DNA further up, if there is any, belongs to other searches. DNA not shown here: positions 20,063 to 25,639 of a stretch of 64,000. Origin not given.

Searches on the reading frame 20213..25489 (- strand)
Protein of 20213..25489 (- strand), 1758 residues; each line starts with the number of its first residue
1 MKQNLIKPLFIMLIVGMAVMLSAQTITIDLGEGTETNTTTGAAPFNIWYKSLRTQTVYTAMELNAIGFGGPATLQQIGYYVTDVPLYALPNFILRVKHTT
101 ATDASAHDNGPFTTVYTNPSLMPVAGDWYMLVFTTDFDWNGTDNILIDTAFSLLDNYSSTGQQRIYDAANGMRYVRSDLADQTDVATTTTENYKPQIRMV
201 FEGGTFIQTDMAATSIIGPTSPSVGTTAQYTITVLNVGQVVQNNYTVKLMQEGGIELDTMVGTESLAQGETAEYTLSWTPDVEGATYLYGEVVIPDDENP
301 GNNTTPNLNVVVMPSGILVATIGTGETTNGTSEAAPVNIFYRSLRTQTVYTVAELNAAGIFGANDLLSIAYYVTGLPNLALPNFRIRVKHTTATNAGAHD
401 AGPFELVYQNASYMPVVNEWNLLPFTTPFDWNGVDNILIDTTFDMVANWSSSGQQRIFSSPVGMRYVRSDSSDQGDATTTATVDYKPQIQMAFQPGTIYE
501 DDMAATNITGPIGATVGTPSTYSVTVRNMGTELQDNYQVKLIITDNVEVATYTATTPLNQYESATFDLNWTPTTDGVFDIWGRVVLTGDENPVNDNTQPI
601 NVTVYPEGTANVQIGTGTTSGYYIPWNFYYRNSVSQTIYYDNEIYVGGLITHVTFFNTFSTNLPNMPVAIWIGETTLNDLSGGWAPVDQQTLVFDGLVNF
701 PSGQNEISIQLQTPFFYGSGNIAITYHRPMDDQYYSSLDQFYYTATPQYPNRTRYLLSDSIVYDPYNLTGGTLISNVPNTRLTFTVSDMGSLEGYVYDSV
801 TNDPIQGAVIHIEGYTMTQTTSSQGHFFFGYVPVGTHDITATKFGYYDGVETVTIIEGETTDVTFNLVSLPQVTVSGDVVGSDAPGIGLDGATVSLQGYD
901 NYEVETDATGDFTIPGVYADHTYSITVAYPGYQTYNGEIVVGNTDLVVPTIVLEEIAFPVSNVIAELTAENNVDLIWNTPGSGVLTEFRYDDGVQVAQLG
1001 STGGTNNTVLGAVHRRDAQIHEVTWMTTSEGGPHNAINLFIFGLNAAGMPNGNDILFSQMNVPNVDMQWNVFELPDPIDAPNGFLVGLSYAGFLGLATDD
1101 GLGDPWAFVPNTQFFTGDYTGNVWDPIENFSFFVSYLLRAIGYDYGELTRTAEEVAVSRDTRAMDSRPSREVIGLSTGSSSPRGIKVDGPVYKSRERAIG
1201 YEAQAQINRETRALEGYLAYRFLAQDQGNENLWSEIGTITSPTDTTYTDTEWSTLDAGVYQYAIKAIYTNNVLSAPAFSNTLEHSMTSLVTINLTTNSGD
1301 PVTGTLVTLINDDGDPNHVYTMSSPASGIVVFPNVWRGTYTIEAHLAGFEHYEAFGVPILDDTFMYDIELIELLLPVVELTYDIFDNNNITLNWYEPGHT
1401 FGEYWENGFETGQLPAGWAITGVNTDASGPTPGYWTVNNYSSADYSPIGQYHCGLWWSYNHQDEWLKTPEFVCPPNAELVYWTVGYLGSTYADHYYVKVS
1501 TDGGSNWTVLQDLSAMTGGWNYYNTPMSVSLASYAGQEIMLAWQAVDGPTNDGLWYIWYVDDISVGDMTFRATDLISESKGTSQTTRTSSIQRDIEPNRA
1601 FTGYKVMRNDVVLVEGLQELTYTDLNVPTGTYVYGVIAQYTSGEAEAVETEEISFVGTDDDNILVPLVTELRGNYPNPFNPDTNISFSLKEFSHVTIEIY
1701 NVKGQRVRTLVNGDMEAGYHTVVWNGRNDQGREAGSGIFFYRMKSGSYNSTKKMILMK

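Call 9: search_protein_families(library=pfam, proteins=[window:20213-25489:-], max_evalue=0.001)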
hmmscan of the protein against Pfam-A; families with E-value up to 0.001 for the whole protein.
window:20213-25489:- (1758 aa): 8 families
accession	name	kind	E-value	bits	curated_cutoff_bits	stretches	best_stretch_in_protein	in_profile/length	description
PF13620.12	CarboxypepD_reg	-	3.1e-26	92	32.3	3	791-867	1-81/82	Carboxypeptidase regulatory-like domain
PF13715.12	CarbopepD_reg_2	-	2.4e-16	59.9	32.2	2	793-867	2-76/88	CarboxypepD_reg-like domain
PF13860.13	FlgD_ig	-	4.2e-11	43.1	27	1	1683-1744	10-74/79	FlgD Ig-like domain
PF07705.17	CARDB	-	2.3e-10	41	22.7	2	503-577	4-76/101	CARDB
PF18962.6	Por_Secre_tail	-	3.8e-08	34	27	1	1675-1755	2-74/75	Secretion system C-terminal sorting domain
PF17802.7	SpaA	-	3.5e-05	24.3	23.1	0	1296-1343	10-57/91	Prealbumin-like fold domain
PF14686.12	fn3_3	-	0.00061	20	24.4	0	818-862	28-74/75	Polysaccharide lyase family 4, domain II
PF08308.17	PEGA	-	0.00095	19.5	20.8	0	832-868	32-68/71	PEGA domain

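Call 10: search_protein_families(library=ncbifam, proteins=[window:20213-25489:-], max_evalue=0.001)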
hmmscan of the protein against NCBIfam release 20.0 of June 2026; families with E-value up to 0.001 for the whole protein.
window:20213-25489:- (1758 aa): 7 families
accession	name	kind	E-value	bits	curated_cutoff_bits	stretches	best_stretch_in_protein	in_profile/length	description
NF038128.1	choice_anch_J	domain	1.4e-16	61.1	30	1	1406-1565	3-162/162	choice-of-anchor J domain-containing protein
NF052345.1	S_layer_anammox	exception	9.8e-14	49.7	1400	1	778-876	1298-1400/1596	Kustd1514 family S-layer glycoprotein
TIGR04183.1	Por_Secre_tail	domain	5.6e-08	32.6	23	1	1675-1755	2-70/72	T9SS type A sorting domain-containing protein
NF005176.1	PRK06655.1-1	equivalog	3.7e-06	27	230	1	1690-1743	94-147/197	flagellar hook assembly protein FlgD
NF038113.1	T9SSA_dep_M36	equivalog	4.9e-05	21.7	885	1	1672-1756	793-868/869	T9SS-dependent M36 family metallopeptidase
NF009276.0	PRK12633.1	equivalog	0.00011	22.1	383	1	1693-1739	129-175/234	flagellar basal body rod modification protein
NF009452.0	PRK12812.1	equivalog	0.00041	19.7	258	0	1694-1744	153-205/289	flagellar basal body rod modification protein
